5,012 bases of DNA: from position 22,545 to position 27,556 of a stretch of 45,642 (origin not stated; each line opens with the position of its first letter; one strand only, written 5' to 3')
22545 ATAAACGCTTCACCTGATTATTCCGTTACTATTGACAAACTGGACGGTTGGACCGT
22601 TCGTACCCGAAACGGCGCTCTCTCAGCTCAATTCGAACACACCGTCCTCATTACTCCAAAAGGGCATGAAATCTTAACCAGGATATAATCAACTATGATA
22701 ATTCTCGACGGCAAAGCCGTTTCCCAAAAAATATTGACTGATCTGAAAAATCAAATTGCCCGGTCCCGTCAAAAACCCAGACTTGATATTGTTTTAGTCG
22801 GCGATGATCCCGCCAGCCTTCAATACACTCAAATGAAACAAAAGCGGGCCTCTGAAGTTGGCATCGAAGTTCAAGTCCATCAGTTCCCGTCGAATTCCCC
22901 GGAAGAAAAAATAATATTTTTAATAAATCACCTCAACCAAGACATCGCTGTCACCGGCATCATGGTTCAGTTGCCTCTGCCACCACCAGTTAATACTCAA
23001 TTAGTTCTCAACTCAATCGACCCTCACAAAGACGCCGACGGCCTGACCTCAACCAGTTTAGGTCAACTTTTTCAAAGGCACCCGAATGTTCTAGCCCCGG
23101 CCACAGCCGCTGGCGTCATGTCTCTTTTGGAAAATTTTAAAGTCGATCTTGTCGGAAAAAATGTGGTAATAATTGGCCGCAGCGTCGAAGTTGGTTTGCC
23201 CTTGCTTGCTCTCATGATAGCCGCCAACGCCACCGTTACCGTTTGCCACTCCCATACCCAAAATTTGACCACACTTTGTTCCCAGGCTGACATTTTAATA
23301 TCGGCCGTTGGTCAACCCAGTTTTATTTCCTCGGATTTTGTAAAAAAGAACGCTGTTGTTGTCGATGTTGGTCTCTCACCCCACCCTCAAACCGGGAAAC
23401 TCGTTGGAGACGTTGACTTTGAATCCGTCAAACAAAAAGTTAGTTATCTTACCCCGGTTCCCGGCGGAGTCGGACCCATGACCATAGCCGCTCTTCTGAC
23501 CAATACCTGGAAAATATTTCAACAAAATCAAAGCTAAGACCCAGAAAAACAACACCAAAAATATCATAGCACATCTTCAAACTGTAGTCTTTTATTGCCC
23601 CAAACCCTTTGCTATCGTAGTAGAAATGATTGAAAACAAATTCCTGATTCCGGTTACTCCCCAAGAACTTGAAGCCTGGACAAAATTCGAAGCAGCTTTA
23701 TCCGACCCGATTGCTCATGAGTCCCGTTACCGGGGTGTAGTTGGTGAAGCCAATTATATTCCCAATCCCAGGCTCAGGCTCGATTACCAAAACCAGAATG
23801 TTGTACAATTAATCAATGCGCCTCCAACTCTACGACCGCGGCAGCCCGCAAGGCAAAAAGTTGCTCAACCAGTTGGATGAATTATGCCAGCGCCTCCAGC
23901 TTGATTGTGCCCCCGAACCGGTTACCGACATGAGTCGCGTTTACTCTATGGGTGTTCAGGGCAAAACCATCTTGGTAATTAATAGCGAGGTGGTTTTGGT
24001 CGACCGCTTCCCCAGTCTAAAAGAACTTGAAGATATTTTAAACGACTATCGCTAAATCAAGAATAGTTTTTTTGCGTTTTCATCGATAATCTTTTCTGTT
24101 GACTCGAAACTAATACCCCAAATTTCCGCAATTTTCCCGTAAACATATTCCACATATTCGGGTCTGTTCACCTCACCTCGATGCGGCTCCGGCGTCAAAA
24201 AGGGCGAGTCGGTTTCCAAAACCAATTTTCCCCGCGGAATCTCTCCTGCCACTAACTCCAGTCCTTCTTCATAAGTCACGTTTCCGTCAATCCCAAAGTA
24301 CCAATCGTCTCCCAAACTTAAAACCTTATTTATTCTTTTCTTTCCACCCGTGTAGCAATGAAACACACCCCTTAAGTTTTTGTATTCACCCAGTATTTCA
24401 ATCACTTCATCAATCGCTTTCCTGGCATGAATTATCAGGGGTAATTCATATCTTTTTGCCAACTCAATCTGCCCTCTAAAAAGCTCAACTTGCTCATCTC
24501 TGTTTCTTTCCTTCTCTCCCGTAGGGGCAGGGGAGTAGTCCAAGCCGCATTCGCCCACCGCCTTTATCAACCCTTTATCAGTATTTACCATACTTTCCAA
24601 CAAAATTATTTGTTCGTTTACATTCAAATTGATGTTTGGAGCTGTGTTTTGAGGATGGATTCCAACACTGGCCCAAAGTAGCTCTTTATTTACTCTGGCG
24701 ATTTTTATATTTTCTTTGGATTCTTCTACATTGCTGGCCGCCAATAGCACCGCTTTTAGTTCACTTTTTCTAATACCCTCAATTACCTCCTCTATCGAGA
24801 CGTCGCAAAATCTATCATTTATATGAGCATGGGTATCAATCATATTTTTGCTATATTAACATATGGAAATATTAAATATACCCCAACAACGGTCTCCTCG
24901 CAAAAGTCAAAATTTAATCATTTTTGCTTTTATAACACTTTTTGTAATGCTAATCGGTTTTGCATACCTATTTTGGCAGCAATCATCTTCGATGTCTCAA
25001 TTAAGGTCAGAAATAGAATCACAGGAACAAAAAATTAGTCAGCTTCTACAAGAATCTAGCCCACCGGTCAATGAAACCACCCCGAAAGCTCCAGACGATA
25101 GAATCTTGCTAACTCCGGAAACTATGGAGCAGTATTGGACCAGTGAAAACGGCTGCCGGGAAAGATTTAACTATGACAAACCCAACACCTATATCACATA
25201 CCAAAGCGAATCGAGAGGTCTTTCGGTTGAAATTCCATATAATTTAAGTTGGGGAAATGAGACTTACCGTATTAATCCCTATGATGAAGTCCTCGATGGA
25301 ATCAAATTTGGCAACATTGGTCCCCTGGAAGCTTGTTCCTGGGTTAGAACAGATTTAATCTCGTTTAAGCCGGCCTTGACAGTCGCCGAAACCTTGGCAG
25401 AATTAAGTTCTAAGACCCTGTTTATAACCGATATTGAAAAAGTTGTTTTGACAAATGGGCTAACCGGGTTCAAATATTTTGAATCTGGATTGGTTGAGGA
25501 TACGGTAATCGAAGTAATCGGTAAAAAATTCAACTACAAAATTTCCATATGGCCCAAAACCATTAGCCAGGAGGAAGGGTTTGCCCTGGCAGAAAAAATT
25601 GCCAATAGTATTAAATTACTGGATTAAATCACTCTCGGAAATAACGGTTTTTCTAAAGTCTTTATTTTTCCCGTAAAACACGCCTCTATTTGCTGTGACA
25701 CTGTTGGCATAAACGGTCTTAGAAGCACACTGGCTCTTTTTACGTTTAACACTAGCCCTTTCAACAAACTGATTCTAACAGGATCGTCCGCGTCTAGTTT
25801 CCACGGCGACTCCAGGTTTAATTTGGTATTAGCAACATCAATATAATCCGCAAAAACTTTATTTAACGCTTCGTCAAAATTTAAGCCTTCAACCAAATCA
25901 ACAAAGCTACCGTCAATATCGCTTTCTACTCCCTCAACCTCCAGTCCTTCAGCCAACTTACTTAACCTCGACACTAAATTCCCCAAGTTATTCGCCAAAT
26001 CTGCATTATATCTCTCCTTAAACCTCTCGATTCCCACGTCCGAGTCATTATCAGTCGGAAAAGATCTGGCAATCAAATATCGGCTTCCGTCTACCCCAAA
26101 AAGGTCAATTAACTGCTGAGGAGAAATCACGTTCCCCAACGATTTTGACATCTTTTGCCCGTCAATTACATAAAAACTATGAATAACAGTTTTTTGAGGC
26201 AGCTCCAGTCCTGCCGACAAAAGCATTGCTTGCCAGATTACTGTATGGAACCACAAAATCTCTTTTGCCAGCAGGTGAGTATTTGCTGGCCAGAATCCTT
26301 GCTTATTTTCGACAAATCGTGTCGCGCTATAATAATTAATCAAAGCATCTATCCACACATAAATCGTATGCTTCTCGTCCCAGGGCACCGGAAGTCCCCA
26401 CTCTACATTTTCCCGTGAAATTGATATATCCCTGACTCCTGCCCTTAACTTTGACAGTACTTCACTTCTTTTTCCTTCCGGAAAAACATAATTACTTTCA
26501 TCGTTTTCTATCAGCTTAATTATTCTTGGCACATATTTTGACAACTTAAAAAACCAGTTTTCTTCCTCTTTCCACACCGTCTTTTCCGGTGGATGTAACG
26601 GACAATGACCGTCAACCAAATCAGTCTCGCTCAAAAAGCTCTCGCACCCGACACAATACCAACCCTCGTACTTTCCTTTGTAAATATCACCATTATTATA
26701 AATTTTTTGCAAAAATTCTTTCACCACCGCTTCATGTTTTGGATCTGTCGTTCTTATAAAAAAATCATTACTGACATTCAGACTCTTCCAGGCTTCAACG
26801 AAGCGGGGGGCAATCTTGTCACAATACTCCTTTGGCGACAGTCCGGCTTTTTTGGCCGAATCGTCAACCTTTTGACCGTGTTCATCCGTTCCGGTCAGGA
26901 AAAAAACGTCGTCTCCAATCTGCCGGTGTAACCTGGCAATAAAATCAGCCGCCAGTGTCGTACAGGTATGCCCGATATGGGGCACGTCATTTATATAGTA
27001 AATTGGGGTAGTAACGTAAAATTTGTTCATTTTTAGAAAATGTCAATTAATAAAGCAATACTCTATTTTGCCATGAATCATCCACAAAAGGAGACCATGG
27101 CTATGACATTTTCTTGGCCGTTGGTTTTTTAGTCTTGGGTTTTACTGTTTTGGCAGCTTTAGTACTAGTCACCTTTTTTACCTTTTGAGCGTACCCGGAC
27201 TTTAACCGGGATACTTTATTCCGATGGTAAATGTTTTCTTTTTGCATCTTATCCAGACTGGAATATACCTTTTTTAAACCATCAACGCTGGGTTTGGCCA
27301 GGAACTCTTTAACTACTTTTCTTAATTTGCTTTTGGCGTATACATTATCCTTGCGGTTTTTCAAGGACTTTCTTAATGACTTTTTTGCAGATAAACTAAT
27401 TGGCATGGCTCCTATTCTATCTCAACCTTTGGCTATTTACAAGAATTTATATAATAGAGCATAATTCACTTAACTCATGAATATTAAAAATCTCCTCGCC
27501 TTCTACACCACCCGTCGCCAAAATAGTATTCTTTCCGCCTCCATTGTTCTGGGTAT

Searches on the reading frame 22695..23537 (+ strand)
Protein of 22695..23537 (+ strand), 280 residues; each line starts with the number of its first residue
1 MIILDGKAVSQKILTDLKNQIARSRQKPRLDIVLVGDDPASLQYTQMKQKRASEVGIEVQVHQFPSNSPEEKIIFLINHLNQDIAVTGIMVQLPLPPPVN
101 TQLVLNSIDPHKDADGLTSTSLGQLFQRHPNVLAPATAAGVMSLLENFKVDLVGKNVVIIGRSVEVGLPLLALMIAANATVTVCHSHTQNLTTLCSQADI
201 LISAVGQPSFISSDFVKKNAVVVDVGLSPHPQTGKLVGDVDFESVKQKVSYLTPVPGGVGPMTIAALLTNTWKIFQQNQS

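Call 67: search_protein_families(library=pfam, proteins=[window:22695-23537:+], max_evalue=0.001)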
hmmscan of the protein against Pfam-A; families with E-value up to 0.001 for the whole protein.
window:22695-23537:+ (280 aa): 2 families
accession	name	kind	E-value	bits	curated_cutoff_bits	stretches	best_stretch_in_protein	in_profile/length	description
PF02882.25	THF_DHG_CYH_C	-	1.7e-60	203.4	27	1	120-278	3-159/160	Tetrahydrofolate dehydrogenase/cyclohydrolase, NAD(P)-binding domain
PF00763.28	THF_DHG_CYH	-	7.4e-34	116.9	32.8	1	4-115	1-115/115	Tetrahydrofolate dehydrogenase/cyclohydrolase, catalytic domain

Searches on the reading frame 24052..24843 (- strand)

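Call 68: search_protein_families(library=pfam, proteins=[window:24052-24843:-], max_evalue=0.001)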
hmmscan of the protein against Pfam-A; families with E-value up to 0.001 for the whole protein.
window:24052-24843:- (263 aa): 1 family
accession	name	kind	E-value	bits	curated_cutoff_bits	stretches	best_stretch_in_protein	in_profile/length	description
PF01026.27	TatD_DNase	-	4.5e-65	220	27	1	2-261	1-252/253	TatD related DNase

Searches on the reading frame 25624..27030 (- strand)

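Call 68: search_protein_families(library=pfam, proteins=[window:25624-27030:-], max_evalue=0.001)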
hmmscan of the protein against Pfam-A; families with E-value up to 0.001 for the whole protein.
window:25624-27030:- (468 aa): 4 families
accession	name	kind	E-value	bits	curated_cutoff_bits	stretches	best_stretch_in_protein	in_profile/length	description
PF09334.17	tRNA-synt_1g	-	1e-100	337.7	20.1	2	150-356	175-390/391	tRNA synthetases class I (M)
PF00133.28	tRNA-synt_1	-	9e-31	107.5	22.7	2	2-244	23-273/414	tRNA synthetases class I (I, L, M and V)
PF01406.26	tRNA-synt_1e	-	2.1e-12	47.5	27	1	13-120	19-125/301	tRNA synthetases class I (C) catalytic domain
PF01921.24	tRNA-synt_1f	-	4.8e-05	22.9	27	0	276-328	265-317/360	tRNA synthetases class I (K)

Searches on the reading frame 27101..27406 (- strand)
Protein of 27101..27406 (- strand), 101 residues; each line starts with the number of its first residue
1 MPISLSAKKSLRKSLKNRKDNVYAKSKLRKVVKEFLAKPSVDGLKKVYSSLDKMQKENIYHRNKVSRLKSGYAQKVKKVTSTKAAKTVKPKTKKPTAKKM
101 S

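Call 68: search_protein_families(library=pfam, proteins=[window:27101-27406:-], max_evalue=0.001)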
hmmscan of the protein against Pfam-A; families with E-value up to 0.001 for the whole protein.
window:27101-27406:- (101 aa): 1 family
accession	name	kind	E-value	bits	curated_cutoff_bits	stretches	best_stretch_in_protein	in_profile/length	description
PF01649.23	Ribosomal_S20p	-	4.6e-11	43.6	29.5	1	6-77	5-83/83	Ribosomal protein S20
